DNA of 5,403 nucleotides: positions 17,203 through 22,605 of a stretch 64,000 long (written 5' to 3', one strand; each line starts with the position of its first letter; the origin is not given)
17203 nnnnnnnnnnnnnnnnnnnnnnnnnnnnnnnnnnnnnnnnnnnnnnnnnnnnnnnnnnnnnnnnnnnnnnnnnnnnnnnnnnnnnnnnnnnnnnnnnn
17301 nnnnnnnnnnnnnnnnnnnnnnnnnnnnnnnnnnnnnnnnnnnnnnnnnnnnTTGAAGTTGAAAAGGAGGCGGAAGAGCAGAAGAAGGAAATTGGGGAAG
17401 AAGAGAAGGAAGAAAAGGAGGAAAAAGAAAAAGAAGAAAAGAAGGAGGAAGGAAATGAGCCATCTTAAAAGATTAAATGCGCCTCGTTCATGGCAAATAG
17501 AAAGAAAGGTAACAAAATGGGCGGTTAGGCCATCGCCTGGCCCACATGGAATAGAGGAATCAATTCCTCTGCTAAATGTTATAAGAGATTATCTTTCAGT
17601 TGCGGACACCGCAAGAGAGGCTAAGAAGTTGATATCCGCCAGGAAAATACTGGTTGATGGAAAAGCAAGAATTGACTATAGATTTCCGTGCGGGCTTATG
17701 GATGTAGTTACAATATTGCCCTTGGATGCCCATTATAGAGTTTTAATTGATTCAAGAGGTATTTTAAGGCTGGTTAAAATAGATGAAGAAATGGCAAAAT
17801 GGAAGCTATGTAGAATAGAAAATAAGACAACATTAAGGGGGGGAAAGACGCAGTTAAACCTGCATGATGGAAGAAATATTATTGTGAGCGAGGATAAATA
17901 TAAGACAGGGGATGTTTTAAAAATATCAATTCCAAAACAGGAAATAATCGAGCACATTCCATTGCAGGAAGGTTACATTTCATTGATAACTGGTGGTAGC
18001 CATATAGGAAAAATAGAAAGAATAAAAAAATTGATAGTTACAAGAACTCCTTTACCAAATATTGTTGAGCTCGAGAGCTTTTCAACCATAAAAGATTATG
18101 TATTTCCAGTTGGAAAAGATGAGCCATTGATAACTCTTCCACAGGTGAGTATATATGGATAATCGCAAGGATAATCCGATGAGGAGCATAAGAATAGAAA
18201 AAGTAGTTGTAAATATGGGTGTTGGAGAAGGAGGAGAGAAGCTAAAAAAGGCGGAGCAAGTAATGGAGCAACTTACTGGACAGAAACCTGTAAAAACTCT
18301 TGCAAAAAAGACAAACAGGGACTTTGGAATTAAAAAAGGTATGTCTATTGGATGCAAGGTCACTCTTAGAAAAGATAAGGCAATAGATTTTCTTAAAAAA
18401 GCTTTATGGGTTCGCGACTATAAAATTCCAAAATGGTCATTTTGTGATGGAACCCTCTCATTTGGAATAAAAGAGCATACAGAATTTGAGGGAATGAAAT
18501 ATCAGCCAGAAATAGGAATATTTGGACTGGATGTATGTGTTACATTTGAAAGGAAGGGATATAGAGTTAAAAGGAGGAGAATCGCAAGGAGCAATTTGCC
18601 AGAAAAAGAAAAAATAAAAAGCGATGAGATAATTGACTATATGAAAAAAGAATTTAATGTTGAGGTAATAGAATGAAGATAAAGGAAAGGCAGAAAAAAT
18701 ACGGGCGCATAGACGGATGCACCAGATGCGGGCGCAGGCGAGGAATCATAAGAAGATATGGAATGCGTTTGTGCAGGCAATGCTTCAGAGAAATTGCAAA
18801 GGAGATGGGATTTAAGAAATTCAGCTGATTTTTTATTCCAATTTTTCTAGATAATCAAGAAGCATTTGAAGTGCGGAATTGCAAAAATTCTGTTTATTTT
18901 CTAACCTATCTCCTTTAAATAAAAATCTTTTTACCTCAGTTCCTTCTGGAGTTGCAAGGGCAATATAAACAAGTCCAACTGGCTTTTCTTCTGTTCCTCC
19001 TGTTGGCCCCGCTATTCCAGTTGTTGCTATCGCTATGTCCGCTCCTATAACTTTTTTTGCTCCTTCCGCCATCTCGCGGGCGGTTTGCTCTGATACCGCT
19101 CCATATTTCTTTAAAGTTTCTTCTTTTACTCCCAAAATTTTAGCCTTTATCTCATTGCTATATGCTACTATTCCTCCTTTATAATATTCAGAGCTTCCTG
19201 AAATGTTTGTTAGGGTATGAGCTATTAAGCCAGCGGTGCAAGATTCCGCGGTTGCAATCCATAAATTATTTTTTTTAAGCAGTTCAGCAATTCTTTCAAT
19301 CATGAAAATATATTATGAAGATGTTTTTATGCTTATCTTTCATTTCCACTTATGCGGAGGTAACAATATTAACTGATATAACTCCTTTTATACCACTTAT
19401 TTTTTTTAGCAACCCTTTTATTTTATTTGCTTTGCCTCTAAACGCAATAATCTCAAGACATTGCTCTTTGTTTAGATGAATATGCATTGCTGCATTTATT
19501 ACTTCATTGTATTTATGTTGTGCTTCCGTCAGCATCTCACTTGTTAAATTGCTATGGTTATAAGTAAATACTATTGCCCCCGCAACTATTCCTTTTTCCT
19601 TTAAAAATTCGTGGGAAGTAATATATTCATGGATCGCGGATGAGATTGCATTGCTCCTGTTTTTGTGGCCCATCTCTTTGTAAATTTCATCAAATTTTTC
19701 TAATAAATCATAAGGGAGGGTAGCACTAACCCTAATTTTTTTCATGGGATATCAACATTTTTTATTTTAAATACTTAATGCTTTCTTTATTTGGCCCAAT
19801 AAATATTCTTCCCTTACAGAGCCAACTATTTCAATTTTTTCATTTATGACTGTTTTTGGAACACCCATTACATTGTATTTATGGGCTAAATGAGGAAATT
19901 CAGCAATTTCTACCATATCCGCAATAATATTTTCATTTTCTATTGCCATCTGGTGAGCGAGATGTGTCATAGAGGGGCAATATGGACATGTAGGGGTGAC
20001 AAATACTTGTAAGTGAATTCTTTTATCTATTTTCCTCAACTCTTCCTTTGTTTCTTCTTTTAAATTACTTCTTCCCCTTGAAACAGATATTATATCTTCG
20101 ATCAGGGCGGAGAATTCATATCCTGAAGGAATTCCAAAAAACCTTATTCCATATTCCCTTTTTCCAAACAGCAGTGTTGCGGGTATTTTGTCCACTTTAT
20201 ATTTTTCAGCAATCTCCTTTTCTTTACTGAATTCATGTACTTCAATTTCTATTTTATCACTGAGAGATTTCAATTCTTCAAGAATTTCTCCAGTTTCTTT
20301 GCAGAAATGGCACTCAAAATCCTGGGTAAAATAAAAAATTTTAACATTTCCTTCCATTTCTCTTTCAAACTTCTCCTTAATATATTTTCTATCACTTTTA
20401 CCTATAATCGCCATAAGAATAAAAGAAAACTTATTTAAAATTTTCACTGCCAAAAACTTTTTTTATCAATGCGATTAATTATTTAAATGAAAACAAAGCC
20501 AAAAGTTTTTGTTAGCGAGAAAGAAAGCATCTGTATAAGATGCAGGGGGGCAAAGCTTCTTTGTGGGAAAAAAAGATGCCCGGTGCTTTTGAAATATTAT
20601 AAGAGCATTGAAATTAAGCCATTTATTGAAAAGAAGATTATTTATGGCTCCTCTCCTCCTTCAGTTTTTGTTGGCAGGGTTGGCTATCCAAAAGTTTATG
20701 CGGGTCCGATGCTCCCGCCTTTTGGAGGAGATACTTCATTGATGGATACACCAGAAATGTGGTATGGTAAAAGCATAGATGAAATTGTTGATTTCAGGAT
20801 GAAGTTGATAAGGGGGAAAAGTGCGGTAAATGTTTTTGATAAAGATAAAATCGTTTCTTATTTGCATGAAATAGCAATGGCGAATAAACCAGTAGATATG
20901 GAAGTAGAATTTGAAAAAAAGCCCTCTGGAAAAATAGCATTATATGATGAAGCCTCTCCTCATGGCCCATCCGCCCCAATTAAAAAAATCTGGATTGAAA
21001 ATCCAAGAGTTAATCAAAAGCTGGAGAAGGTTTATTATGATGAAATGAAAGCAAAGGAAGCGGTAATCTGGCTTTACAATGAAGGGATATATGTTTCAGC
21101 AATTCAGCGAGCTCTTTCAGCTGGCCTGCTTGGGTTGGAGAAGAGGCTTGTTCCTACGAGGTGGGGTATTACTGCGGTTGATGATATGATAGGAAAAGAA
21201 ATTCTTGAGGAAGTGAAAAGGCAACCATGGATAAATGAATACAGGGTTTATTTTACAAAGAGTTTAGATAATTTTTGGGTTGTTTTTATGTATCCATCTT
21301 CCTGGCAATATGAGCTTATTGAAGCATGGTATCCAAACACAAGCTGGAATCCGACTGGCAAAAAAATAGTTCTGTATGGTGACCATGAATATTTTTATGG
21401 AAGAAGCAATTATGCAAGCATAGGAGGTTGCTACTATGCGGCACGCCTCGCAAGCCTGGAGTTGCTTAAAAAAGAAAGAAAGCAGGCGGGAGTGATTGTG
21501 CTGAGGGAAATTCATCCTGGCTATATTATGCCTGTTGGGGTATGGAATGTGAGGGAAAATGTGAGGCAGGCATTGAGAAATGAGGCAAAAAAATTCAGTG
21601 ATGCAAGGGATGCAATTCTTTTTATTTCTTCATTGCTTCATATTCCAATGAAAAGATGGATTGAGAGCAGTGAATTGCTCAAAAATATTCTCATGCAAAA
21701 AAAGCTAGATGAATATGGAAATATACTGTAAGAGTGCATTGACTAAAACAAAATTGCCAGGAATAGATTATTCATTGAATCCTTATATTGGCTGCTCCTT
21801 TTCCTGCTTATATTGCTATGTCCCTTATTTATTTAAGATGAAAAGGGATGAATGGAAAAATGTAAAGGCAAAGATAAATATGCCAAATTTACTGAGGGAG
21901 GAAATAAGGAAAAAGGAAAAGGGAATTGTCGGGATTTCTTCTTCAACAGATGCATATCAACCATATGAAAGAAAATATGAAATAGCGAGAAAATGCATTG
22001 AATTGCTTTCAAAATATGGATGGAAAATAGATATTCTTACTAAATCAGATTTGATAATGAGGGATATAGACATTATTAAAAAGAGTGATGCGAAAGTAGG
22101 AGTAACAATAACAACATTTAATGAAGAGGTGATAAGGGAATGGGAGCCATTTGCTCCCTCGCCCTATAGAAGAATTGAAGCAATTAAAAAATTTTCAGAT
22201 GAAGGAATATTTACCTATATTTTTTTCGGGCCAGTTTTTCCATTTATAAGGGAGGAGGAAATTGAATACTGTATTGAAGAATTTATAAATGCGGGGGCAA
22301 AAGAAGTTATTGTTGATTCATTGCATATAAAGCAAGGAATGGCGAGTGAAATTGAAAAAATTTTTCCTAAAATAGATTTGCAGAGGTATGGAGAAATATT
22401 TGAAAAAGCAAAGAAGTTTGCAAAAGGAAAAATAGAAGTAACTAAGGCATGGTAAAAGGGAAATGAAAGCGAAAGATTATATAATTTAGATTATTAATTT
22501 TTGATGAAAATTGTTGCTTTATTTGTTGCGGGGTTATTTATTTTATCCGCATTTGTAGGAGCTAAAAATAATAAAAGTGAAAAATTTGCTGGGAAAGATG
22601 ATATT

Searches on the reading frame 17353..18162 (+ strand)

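Call 82: search_protein_families(library=pfam, proteins=[window:17353-18162:+], max_evalue=0.0001)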
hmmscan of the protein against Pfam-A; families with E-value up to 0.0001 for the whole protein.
window:17353-18162:+ (269 aa): 3 families
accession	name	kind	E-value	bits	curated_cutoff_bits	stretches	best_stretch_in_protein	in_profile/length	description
PF00900.26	Ribosomal_S4e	-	2.7e-31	107.6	25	1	125-198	2-75/75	Ribosomal family S4e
PF08071.17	RS4NT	-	3.6e-16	59.3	27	1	37-67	6-36/37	RS4NT (NUC023) domain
PF01479.30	S4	-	6.3e-06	26.3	22.8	1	81-119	10-48/48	S4 domain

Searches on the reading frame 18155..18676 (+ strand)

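Call 83: search_protein_families(library=pfam, proteins=[window:18155-18676:+], max_evalue=0.0001)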
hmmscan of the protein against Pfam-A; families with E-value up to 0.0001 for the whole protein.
window:18155-18676:+ (173 aa): 2 families
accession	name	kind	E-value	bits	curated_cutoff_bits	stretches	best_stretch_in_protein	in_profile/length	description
PF00281.24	Ribosomal_L5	-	1.1e-23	83.7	34.9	1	7-60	1-57/57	Ribosomal protein L5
PF00673.26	Ribosomal_L5_C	-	8.6e-18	64.7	27.8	1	65-138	2-79/94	ribosomal L5P family C-terminus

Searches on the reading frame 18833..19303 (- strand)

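Call 83: search_protein_families(library=pfam, proteins=[window:18833-19303:-], max_evalue=0.0001)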
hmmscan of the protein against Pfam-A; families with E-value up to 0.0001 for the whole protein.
window:18833-19303:- (156 aa): 1 family
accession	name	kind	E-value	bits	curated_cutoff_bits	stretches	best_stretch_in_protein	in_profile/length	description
PF02464.23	CinA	-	4.4e-63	212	23.5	1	3-152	6-155/155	Competence-damaged protein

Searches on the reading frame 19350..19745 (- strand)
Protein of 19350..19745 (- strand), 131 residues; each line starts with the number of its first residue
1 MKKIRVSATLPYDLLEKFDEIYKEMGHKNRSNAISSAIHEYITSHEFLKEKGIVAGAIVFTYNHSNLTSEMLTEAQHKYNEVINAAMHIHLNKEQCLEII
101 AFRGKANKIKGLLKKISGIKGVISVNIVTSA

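Call 83: search_protein_families(library=pfam, proteins=[window:19350-19745:-], max_evalue=0.0001)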
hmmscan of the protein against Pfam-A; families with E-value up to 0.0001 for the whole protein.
window:19350-19745:- (131 aa): 2 families
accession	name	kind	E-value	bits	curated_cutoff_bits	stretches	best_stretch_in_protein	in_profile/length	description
PF08753.17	NikR_C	-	4.4e-22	78.5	22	1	55-129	1-76/77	NikR C terminal nickel binding domain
PF01402.27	RHH_1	-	3.7e-05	23.9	20.5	1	5-42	1-37/39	Ribbon-helix-helix protein, copG family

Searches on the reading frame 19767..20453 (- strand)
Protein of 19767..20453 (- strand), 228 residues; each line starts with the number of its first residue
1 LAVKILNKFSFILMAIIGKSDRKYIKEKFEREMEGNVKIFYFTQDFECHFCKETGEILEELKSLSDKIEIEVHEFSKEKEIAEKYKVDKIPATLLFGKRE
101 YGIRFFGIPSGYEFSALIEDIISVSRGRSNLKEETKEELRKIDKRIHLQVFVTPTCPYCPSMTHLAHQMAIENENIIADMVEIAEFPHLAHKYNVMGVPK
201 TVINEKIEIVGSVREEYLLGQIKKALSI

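Call 82: search_protein_families(library=pfam, proteins=[window:19767-20453:-], max_evalue=0.0001)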
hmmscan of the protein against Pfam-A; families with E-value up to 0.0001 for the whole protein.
window:19767-20453:- (228 aa): 9 families
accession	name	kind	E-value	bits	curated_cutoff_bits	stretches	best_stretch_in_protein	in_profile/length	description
PF13192.12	Thioredoxin_3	-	3.5e-24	85.1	24.8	1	147-219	2-71/76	Thioredoxin domain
PF00085.26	Thioredoxin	-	1.5e-10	41.4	23.5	1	134-216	9-91/103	Thioredoxin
PF00462.30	Glutaredoxin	-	2.2e-09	37.8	22.9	0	150-206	3-58/60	Glutaredoxin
PF23357.1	DUF7088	-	1e-08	35.7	27.8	0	127-206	3-88/105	Domain of unknown function (DUF7088)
PF13098.12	Thioredoxin_2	-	1.6e-08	35.2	27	0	143-218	4-100/104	Thioredoxin-like domain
PF01323.26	DSBA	-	2.1e-07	31.3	25.6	0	180-222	149-190/191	DSBA-like thioredoxin domain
PF14595.12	Thioredoxin_9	-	6.6e-07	29.7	25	0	129-198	26-95/129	Thioredoxin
PF05768.20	Glrx-like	-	3e-06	27.9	26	0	47-87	9-48/77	Glutaredoxin-like domain (DUF836)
PF13728.12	TraF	-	8.7e-06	26.1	23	0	132-203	117-198/224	F plasmid transfer operon protein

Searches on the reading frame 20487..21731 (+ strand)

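Call 82: search_protein_families(library=pfam, proteins=[window:20487-21731:+], max_evalue=0.0001)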
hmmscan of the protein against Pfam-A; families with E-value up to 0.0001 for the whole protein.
window:20487-21731:+ (414 aa): 2 families
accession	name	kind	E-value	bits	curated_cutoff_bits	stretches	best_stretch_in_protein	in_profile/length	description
PF04894.17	Nre_N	-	4.6e-98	328.8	25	1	25-288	1-270/270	Archaeal Nre, N-terminal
PF04895.17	Nre_C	-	2.9e-40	137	27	1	303-410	3-110/110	Archaeal Nre, C-terminal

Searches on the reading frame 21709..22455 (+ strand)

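Call 83: search_protein_families(library=pfam, proteins=[window:21709-22455:+], max_evalue=0.0001)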
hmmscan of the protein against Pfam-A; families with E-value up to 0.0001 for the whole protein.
window:21709-22455:+ (248 aa): 1 family
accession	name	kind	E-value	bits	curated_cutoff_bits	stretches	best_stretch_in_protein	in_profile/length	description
PF04055.27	Radical_SAM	-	8e-15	55.8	29.5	1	24-189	2-163/166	Radical SAM superfamily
